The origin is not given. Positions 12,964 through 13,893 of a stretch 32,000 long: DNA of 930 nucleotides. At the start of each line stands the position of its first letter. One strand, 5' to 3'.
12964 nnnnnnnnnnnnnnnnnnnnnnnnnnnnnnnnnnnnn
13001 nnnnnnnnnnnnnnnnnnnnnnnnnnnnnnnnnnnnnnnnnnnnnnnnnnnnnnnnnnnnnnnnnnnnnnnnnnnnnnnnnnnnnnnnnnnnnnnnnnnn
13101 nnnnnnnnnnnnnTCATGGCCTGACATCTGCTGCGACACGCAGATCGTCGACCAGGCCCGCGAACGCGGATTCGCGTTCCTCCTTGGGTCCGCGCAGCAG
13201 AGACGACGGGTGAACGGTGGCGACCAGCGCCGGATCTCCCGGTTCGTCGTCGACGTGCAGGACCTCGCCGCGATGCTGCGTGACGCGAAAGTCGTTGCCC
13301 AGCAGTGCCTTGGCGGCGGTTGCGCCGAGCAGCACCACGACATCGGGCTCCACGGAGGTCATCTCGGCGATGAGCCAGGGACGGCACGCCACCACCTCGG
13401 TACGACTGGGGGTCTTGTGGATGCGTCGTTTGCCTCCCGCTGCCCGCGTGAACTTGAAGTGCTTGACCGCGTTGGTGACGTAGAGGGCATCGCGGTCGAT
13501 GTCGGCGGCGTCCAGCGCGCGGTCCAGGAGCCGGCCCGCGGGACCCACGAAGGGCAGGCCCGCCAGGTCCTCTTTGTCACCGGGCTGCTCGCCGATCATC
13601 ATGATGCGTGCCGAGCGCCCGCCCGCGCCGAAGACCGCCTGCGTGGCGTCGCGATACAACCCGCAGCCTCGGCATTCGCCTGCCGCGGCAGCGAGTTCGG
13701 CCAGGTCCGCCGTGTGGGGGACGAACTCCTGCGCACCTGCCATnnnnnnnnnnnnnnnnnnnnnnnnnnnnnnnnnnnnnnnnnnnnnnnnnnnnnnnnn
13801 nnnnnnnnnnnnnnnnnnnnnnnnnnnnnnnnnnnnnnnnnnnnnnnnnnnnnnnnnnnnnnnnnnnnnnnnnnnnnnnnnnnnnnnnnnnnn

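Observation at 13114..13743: UdgX: uracil-DNA glycosylase homolog that covalently traps itself on uracil-DNA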

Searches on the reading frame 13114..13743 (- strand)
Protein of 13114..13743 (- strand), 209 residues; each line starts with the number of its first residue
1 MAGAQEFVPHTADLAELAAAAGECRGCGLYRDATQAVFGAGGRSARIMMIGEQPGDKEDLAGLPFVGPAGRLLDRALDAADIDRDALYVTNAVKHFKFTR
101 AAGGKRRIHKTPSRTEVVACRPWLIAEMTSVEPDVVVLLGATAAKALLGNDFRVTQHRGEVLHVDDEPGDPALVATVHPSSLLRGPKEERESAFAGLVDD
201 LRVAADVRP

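Call 4: search_solved_structures(query=window:13114-13743:-, show_alignments=2)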
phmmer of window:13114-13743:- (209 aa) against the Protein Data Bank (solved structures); distinct sequences matched with E-value up to 0.001: 29.
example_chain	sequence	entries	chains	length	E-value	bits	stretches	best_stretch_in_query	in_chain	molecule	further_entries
6ajo_A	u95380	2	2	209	3.9e-135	450.9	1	1-209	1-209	Uracil DNA glycosylase superfamily protein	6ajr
6iod_A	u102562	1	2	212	4.1e-135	450.8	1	1-209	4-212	Phage SPO1 DNA polymerase-related protein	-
6ail_A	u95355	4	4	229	5.4e-135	450.4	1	1-209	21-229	Uracil DNA glycosylase X | Uracil DNA glycosylase superfamily protein | Phage SPO1 DNA polymerase-related protein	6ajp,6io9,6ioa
6ajq_A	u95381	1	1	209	9e-135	449.7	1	1-209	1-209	Uracil DNA glycosylase superfamily protein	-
6ioc_A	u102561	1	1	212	5e-134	447.3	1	1-209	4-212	Phage SPO1 DNA polymerase-related protein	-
6l6s_A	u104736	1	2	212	5.7e-134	447.1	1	1-209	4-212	Phage SPO1 DNA polymerase-related protein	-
6l5a_A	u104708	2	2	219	6.4e-134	446.9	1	1-209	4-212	Uracil DNA glycosylase superfamily protein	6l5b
6ajs_A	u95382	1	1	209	6.9e-134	446.8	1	1-209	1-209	Uracil DNA glycosylase superfamily protein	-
6iob_A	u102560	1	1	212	1.3e-133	445.9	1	1-209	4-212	Phage SPO1 DNA polymerase-related protein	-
8iim_A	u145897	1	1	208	5e-133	444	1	1-208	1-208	Type-4 uracil-DNA glycosylase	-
8iie_A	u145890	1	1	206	6.5e-133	443.6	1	2-207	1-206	Type-4 uracil-DNA glycosylase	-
8iio_A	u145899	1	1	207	1.5e-132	442.4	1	1-207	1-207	Type-4 uracil-DNA glycosylase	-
8iiq_A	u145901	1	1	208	2.1e-132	442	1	1-208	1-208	Type-4 uracil-DNA glycosylase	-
8iij_A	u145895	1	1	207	4.5e-132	440.9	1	2-208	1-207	Type-4 uracil-DNA glycosylase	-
8iif_A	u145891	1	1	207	4.7e-132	440.8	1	2-208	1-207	Type-4 uracil-DNA glycosylase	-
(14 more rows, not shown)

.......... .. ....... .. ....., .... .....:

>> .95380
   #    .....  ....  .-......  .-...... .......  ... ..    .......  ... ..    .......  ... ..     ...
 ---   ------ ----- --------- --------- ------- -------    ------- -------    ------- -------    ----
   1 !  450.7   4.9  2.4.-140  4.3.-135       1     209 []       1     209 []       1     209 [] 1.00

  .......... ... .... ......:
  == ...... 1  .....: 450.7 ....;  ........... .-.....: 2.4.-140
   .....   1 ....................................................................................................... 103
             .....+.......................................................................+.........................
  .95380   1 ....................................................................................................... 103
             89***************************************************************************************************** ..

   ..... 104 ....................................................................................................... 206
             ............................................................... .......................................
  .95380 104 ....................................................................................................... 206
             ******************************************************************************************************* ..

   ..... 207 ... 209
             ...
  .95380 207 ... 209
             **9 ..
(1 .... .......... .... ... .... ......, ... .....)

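Call 9: search_protein_families(library=pfam, proteins=[window:13114-13743:-])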
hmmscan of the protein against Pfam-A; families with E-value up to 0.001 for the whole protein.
window:13114-13743:- (209 aa): 1 family
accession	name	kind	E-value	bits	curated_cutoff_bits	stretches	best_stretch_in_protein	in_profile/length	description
PF03167.25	UDG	-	9e-35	120.2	24.3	1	38-202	1-141/141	Uracil DNA glycosylase superfamily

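Call 10: search_protein_families(library=ncbifam, proteins=[window:13114-13743:-])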
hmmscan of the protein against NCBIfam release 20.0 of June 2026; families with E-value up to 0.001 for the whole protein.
window:13114-13743:- (209 aa): 3 families
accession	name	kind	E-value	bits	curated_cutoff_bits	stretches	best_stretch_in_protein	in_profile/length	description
TIGR03914.1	UDG_fam_dom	hypoth_equivalog_domain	2.2e-72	243.4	189.95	1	10-203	41-230/231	UdgX family uracil-DNA binding protein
TIGR00758.1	UDG_fam4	subfamily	2.9e-38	131.3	125.3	1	24-192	1-160/173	uracil-DNA glycosylase, family 4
NF040953.1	Arch_udg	equivalog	2.4e-35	121.7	250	1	16-188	3-171/184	type-4 uracil-DNA glycosylase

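Call 22: find_homologous_proteins(query=window:13114-13743:-, max_evalue=1e-10)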
Query window:13114-13743:- (209 aa): 8000 proteins with E <= 1e-10 among 8000 candidates; the best 120 are listed.
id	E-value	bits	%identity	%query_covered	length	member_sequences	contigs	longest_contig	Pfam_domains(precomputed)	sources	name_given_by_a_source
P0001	1.4e-126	438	97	100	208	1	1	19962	PF03167.26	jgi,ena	-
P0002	1.0e-118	412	91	99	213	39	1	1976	PF03167.26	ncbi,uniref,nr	ncbi:UdgX family uracil-DNA binding protein [Mycolicibacterium goodii]|uniref:UdgX family uracil-DNA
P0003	4.5e-117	407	89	100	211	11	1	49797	PF03167.26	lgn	-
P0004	9.1e-100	350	77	99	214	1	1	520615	PF03167.26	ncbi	ncbi:UdgX family uracil-DNA binding protein [Mycolicibacterium sp. XJ870]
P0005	3.2e-95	335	73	99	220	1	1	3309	PF03167.26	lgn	-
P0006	3.7e-95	335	74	99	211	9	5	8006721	PF03167.26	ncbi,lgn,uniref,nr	ncbi:UdgX family uracil-DNA binding protein [Mycolicibacterium mageritense]|uniref:UdgX family uraci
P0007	9.0e-95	334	73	99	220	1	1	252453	PF03167.26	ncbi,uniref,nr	ncbi:UdgX family uracil-DNA binding protein [Mycobacterium sp. 21AC1]|uniref:UdgX family uracil-DNA 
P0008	1.1e-94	334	74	99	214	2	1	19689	PF03167.26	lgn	-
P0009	1.3e-94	333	74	99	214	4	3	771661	PF03167.26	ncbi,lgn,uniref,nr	ncbi:UdgX family uracil-DNA binding protein [Mycolicibacterium wolinskyi]|uniref:Type-4 uracil-DNA g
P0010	9.5e-94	331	74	98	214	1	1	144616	PF03167.26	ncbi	ncbi:UdgX family uracil-DNA binding protein [Mycobacterium sp. LTG2003]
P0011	3.4e-92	325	71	98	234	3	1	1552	PF03167.26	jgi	jgi:uracil-DNA glycosylase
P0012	5.2e-92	325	72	98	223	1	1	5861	PF03167.26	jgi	jgi:uracil-DNA glycosylase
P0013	7.9e-92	324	71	99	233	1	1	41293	PF03167.26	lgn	-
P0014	9.7e-92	324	74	96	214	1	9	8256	PF03167.26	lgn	-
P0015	2.0e-91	323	72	97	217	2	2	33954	PF03167.26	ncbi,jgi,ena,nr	ncbi:MAG: UdgX family uracil-DNA binding protein [Mycobacteriaceae bacterium]|nr:UdgX family uracil-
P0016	2.6e-91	323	72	97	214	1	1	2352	PF03167.26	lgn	-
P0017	3.2e-91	322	74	97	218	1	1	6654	PF03167.26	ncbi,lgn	-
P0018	6.5e-91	321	71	98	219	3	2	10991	PF03167.26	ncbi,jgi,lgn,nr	ncbi:MAG: uracil-DNA glycosylase [Mycobacterium sp.]|jgi:uracil-DNA glycosylase family protein|nr:ur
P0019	7.9e-91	321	72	97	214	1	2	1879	PF03167.26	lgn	-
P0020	7.9e-91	321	70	99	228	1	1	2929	PF03167.26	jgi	jgi:uracil-DNA glycosylase family protein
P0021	8.0e-91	321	70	99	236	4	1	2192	PF03167.26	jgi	jgi:DNA polymerase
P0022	9.2e-91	321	72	97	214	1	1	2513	PF03167.26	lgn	-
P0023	9.7e-91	321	74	97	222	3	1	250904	PF03167.26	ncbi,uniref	ncbi:UdgX family uracil-DNA binding protein [Mycobacterium sp. NPDC050041]|uniref:UdgX family uracil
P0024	1.4e-90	320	71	98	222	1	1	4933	PF03167.26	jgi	jgi:uracil-DNA glycosylase family protein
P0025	1.4e-90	320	71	98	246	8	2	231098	PF03167.26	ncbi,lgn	-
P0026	1.5e-90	320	72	98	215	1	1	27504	PF03167.26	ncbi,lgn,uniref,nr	ncbi:uracil-DNA glycosylase [Mycobacterium sp. NS-7484]|uniref:UdgX family uracil-DNA binding protei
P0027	1.5e-90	320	72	97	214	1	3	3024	PF03167.26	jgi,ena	jgi:uracil-DNA glycosylase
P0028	1.6e-90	320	72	97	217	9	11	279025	PF03167.26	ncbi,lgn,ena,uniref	ncbi:UdgX family uracil-DNA binding protein [Mycobacterium sp.]|uniref:UdgX family uracil-DNA bindin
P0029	2.2e-90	320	71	97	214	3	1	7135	PF03167.26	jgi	jgi:uracil-DNA glycosylase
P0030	2.3e-90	320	71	97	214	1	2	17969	PF03167.26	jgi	jgi:uracil-DNA glycosylase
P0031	2.3e-90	320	73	97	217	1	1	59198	PF03167.26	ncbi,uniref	ncbi:UdgX family uracil-DNA binding protein [Mycolicibacterium litorale]|uniref:UdgX family uracil-D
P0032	2.5e-90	319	71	97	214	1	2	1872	PF03167.26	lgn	-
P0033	2.7e-90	319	73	97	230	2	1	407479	PF03167.26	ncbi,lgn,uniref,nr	ncbi:UdgX family uracil-DNA binding protein [Mycobacterium sp. GA-2829]|uniref:UdgX family uracil-DN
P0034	2.8e-90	319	72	97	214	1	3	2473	PF03167.26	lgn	-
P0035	2.8e-90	319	72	97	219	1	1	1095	PF03167.26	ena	-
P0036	4.1e-90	319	72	97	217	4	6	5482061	PF03167.26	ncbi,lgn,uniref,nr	ncbi:uracil-DNA glycosylase [Mycolicibacterium chitae]|uniref:Type-4 uracil-DNA glycosylase n=1 Tax=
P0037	4.5e-90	319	72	98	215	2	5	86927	PF03167.26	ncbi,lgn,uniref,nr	ncbi:uracil-DNA glycosylase [Mycobacterium sp. E802]|uniref:UdgX family uracil-DNA binding protein n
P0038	4.9e-90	318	73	97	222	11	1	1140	PF03167.26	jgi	jgi:uracil-DNA glycosylase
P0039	4.9e-90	318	70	98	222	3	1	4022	PF03167.26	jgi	jgi:uracil-DNA glycosylase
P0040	5.5e-90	318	73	97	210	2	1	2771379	PF03167.26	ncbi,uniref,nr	ncbi:UdgX family uracil-DNA binding protein [Mycobacterium sp. 3519A]|uniref:UdgX family uracil-DNA 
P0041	6.8e-90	318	71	97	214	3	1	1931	PF03167.26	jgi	jgi:uracil-DNA glycosylase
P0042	7.8e-90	318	71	98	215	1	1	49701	PF03167.26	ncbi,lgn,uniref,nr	ncbi:uracil-DNA glycosylase [Mycobacterium sp. GA-1841]|uniref:UdgX family uracil-DNA binding protei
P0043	7.9e-90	318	73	97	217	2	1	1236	PF03167.26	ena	-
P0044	8.7e-90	318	72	98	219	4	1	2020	PF03167.26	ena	-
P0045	9.4e-90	317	72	99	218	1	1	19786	PF03167.26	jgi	jgi:uracil-DNA glycosylase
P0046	9.6e-90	317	70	98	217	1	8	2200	PF03167.26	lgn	-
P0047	9.7e-90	317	70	97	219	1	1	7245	PF03167.26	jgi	jgi:uracil-DNA glycosylase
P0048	9.9e-90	317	72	97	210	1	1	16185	PF03167.26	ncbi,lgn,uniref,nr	ncbi:uracil-DNA glycosylase [Mycobacterium sp. ACS1612]|uniref:UdgX family uracil-DNA binding protei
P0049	9.9e-90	317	70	98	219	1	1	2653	PF03167.26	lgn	-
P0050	1.1e-89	317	71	98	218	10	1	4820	PF03167.26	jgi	jgi:uracil-DNA glycosylase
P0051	1.3e-89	317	72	99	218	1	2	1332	PF03167.26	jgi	jgi:uracil-DNA glycosylase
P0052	1.8e-89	317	72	97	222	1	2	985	PF03167.26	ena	-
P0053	1.9e-89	316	72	97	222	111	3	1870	PF03167.26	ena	-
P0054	2.1e-89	316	71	98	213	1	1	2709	PF03167.26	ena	-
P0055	2.4e-89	316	70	98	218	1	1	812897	PF03167.26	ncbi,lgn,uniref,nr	ncbi:uracil-DNA glycosylase [Mycolicibacterium sp. P1-18]|uniref:UdgX family uracil-DNA binding prot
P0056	3.0e-89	316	71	98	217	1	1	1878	PF03167.26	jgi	jgi:uracil-DNA glycosylase family protein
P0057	3.3e-89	316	71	97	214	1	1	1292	PF03167.26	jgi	jgi:uracil-DNA glycosylase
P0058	3.4e-89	316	72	97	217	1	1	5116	PF03167.26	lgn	-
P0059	3.6e-89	316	72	98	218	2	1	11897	PF03167.26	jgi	jgi:uracil-DNA glycosylase family protein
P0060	3.7e-89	316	71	98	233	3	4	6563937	PF03167.26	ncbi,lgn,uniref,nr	ncbi:UdgX family uracil-DNA binding protein [Mycolicibacterium boenickei]|uniref:Type-4 uracil-DNA g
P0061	3.8e-89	316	69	98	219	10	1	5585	PF03167.26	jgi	-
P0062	4.0e-89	315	71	98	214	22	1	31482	PF03167.26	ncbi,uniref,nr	ncbi:UdgX family uracil-DNA binding protein [Rhodococcus sp. 14C212]|uniref:UdgX family uracil-DNA b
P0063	4.9e-89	315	71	97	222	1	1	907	PF03167.26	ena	-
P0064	4.9e-89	315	72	97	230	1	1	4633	PF03167.26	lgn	-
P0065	5.0e-89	315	71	98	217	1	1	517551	PF03167.26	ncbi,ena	-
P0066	5.3e-89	315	73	97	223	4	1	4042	PF03167.26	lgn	-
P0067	5.6e-89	315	71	97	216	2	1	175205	PF03167.26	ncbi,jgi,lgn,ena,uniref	ncbi:UdgX family uracil-DNA binding protein [Mycolicibacterium sp.]|uniref:UdgX family uracil-DNA bi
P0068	6.0e-89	315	71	99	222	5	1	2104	PF03167.26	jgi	jgi:DNA polymerase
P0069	6.4e-89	315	71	98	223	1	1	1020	PF03167.26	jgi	jgi:DNA polymerase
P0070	8.4e-89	314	71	98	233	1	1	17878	PF03167.26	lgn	-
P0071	8.6e-89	314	72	97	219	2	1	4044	PF03167.26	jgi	jgi:DNA polymerase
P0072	8.7e-89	314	71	97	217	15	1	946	PF03167.26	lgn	-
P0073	9.6e-89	314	72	96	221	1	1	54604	PF03167.26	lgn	-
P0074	1.0e-88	314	70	98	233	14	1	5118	PF03167.26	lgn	-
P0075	1.0e-88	314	70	98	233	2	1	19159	PF03167.26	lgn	-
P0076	1.2e-88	314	72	97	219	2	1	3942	PF03167.26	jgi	jgi:uracil-DNA glycosylase family protein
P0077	1.2e-88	314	70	98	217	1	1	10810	PF03167.26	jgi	jgi:uracil-DNA glycosylase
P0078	1.3e-88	314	69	99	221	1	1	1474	PF03167.26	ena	-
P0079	1.3e-88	314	72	97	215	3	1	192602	PF03167.26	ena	-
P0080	1.4e-88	314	72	97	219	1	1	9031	PF03167.26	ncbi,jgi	ncbi:MAG TPA: UdgX family uracil-DNA binding protein [Mycobacterium sp.]|jgi:DNA polymerase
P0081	1.4e-88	314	71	97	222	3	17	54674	PF03167.26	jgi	jgi:uracil-DNA glycosylase family protein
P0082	1.6e-88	313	71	97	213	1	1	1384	PF03167.26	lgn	-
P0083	1.7e-88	313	73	97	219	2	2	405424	PF03167.26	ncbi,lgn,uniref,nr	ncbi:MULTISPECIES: UdgX family uracil-DNA binding protein [Mycobacteriaceae]|uniref:UdgX family urac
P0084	1.7e-88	313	72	97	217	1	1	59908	PF03167.26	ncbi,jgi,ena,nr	ncbi:MAG TPA: UdgX family uracil-DNA binding protein [Mycobacterium sp.]|nr:UdgX family uracil-DNA b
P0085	1.7e-88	313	71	97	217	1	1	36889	PF03167.26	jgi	jgi:uracil-DNA glycosylase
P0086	1.8e-88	313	71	97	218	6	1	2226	PF03167.26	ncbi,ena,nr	ncbi:MAG: UdgX family uracil-DNA binding protein [Mycolicibacterium sp.]|nr:UdgX family uracil-DNA b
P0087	2.0e-88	313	70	98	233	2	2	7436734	PF03167.26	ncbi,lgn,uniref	ncbi:UdgX family uracil-DNA binding protein [Mycobacterium sp. 48b]|uniref:UdgX family uracil-DNA bi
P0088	2.1e-88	313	72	97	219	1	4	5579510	PF03167.26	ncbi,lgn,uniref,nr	ncbi:UdgX family uracil-DNA binding protein [Mycolicibacterium litorale]|uniref:Type-4 uracil-DNA gl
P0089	2.1e-88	313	70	98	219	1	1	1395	PF03167.26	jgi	jgi:DNA polymerase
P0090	2.3e-88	313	72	96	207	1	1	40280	PF03167.26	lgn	-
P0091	2.4e-88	313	71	98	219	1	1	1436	PF03167.26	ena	-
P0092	2.8e-88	313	68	99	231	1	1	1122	PF03167.26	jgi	jgi:DNA polymerase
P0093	3.3e-88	312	72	97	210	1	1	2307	PF03167.26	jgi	jgi:DNA polymerase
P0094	3.5e-88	312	70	98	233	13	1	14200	PF03167.26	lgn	-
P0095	3.8e-88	312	70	99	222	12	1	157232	PF03167.26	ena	-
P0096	4.2e-88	312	70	98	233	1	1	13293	PF03167.26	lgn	-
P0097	4.6e-88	312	71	98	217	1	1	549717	PF03167.26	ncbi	ncbi:UdgX family uracil-DNA binding protein [Mycobacterium sp. NPDC003323]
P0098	4.7e-88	312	69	98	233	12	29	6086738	PF03167.26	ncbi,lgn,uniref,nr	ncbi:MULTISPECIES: UdgX family uracil-DNA binding protein [Mycolicibacterium]|uniref:Type-4 uracil-D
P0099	5.3e-88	312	71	97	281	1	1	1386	PF03167.26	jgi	jgi:uracil-DNA glycosylase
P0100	5.4e-88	312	72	97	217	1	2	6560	PF03167.26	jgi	jgi:uracil-DNA glycosylase family protein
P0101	5.4e-88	312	71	97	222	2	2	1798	PF03167.26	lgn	-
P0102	5.5e-88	312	68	99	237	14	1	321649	PF03167.26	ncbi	ncbi:UdgX family uracil-DNA binding protein [Mycolicibacterium setense]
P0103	6.5e-88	311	70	97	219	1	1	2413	PF03167.26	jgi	jgi:uracil-DNA glycosylase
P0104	6.6e-88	311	70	98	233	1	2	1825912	PF03167.26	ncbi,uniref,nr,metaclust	ncbi:UdgX family uracil-DNA binding protein [Mycolicibacterium neworleansense]|uniref:Type-4 uracil-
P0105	7.1e-88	311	70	97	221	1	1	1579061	PF03167.26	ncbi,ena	-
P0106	1.2e-87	311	71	97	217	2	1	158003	PF03167.26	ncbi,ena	-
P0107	1.5e-87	310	73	97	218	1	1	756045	PF03167.26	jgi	jgi:DNA polymerase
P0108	1.5e-87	310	70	99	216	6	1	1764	PF03167.26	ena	-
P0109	1.7e-87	310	70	98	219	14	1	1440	PF03167.26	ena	-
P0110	1.8e-87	310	71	97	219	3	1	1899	PF03167.26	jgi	jgi:uracil-DNA glycosylase family protein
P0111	1.9e-87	310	70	97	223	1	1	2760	PF03167.26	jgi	jgi:uracil-DNA glycosylase family protein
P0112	1.9e-87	310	71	97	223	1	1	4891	PF03167.26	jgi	jgi:DNA polymerase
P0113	1.9e-87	310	70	98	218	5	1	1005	PF03167.26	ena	-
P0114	1.9e-87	310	69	97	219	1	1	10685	PF03167.26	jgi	jgi:uracil-DNA glycosylase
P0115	1.9e-87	310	71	99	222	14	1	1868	PF03167.26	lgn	-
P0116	2.1e-87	310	70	97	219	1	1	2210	PF03167.26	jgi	jgi:uracil-DNA glycosylase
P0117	2.2e-87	310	69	97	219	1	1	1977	PF03167.26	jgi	jgi:uracil-DNA glycosylase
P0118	2.7e-87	309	69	97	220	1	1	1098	PF03167.26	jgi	jgi:uracil-DNA glycosylase family protein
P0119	3.1e-87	309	71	97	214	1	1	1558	PF03167.26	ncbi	-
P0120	3.4e-87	309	70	97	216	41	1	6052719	PF03167.26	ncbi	ncbi:UdgX family uracil-DNA binding protein [Rhodococcus aetherivorans]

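Call 28: list_cluster_members(proteins=[window:13114-13743:-])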
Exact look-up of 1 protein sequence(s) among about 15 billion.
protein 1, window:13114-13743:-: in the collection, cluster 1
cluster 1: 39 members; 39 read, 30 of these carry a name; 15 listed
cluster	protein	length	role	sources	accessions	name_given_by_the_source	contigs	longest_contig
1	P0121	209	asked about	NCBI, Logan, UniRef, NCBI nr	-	-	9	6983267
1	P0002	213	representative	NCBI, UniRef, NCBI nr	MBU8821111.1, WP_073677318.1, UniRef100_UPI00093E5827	UdgX family uracil-DNA binding protein [Mycolicibacterium goodii] | UdgX family uracil-DNA binding protein n=1 Tax=Mycolicibacterium goodii TaxID=134601 ...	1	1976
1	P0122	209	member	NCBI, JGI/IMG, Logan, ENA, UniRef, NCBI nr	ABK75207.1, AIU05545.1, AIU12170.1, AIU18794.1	UdgX family uracil-DNA binding protein [Mycolicibacterium smegmatis] | Type-4 uracil-DNA glycosylase n=5 Tax=Mycolicibacterium smegmatis TaxID=1772 ...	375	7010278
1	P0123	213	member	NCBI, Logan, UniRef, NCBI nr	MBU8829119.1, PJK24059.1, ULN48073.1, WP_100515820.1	UdgX family uracil-DNA binding protein [Mycolicibacterium goodii] | UdgX family uracil-DNA binding protein n=1 Tax=Mycolicibacterium goodii TaxID=134601 ...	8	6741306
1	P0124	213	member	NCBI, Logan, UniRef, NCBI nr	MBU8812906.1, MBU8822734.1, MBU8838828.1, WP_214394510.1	UdgX family uracil-DNA binding protein [Mycolicibacterium goodii] | Type-4 uracil-DNA glycosylase n=1 Tax=Mycolicibacterium goodii TaxID=134601 ...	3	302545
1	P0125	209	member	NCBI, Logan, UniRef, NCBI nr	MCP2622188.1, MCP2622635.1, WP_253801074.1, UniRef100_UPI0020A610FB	UdgX family uracil-DNA binding protein [Mycolicibacterium smegmatis] | UdgX family uracil-DNA binding protein n=1 Tax=Mycolicibacterium smegmatis TaxID=1772 ...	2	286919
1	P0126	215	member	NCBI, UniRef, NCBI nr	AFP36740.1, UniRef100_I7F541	Phage SPO1 DNA polymerase-related protein [Mycolicibacterium smegmatis MC2 155] | Type-4 uracil-DNA glycosylase n=1 Tax=Mycolicibacterium smegmatis (strain ATCC 700084 / ...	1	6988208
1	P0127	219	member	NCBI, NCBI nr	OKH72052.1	uracil-DNA glycosylase [Mycobacterium sp. SWH-M5]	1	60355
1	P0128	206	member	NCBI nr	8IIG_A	Chain A, Type-4 uracil-DNA glycosylase [Mycolicibacterium smegmatis MC2 155]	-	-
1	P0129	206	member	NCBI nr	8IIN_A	Chain A, Type-4 uracil-DNA glycosylase [Mycolicibacterium smegmatis MC2 155]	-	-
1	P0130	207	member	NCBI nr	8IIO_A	Chain A, Type-4 uracil-DNA glycosylase [Mycolicibacterium smegmatis MC2 155]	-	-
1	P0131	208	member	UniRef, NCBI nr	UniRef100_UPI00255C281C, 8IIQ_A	Type-4 uracil-DNA glycosylase n=1 Tax=Mycolicibacterium smegmatis (strain ATCC 700084 / ... | Chain A, Type-4 uracil-DNA glycosylase [Mycolicibacterium smegmatis MC2 155]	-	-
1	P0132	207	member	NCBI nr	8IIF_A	Chain A, Type-4 uracil-DNA glycosylase [Mycolicibacterium smegmatis MC2 155]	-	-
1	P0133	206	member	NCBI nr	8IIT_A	Chain A, Type-4 uracil-DNA glycosylase [Mycolicibacterium smegmatis MC2 155]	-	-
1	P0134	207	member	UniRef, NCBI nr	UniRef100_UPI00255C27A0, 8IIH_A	Type-4 uracil-DNA glycosylase n=2 Tax=Mycolicibacterium smegmatis (strain ATCC 700084 / ... | Chain A, Type-4 uracil-DNA glycosylase [Mycolicibacterium smegmatis MC2 155]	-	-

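Call 35: search_protein_representatives(protein=window:13114-13743:-)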
Query: 209 residues. Proteins with E-value up to 0.001 (for the whole library): 30105; up to 1e-10: 13217; up to 1e-30: 847. The best 150 are listed.
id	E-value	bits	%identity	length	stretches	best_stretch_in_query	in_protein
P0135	1.6e-64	233.4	57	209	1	4-206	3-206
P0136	4.7e-64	231.9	59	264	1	3-203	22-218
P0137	1.5e-61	223.7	59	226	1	9-206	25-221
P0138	3.5e-61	222.5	69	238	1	23-166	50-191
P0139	5.9e-61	221.8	56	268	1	3-205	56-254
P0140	1.7e-60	220.3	57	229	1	3-205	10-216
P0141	4.0e-60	219.1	56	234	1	3-205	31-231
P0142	5.0e-60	218.8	65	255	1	3-161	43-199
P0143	1.0e-59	217.7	55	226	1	2-205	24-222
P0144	1.2e-59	217.5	56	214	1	3-206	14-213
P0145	2.3e-59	216.6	58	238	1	4-206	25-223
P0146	4.9e-59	215.5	55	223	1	2-203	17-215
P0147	6.0e-59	215.3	56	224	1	4-205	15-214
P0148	6.0e-59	215.2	58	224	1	4-207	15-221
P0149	9.0e-59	214.7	55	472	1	3-206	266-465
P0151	1.1e-58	214.4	58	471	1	2-205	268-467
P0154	5.4e-58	212.1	54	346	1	3-205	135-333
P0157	3.0e-57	209.7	56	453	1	4-207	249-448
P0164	2.5e-56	206.7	55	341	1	5-205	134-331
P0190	1.1e-52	194.8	55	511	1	8-207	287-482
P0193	1.3e-52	194.6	56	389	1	12-206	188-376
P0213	6.7e-51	189.0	52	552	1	12-205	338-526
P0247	4.9e-49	182.9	52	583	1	11-208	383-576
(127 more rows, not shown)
